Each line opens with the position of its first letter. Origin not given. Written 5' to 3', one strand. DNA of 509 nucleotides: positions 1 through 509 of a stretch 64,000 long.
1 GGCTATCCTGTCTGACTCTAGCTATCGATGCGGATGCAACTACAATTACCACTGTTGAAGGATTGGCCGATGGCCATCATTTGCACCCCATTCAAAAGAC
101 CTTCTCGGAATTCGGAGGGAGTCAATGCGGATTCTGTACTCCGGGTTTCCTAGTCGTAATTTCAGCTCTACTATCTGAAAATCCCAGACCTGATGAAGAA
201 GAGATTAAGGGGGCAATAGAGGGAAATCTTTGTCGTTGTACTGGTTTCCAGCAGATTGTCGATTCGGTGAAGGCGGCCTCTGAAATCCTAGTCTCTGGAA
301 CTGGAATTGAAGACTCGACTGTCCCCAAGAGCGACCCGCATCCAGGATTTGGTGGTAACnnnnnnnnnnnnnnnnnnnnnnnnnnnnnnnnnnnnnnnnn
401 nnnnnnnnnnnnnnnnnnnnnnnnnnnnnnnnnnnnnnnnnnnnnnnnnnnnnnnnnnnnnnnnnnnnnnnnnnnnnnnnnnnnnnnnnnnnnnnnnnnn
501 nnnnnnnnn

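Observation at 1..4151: Molybdoenzyme with 4-hydroxybenzoyl-CoA-reductase-like architecture: Cys-rich [4Fe-4S]-type insertion in the FAD subunit and long extensions on the Mo subunit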

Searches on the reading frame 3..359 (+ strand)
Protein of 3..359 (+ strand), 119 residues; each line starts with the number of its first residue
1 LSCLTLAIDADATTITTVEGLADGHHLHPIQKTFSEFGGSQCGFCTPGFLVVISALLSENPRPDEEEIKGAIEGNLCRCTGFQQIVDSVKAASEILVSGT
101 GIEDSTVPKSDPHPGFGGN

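Call 4: search_protein_families(library=pfam, proteins=[window:3-359:+], max_evalue=0.01)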
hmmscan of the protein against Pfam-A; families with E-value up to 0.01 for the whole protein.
window:3-359:+ (119 aa): 1 family
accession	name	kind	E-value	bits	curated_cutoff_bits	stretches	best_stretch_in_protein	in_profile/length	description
PF01799.25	Fer2_2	-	1.3e-30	105.7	30.3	1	17-90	1-75/75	[2Fe-2S] binding domain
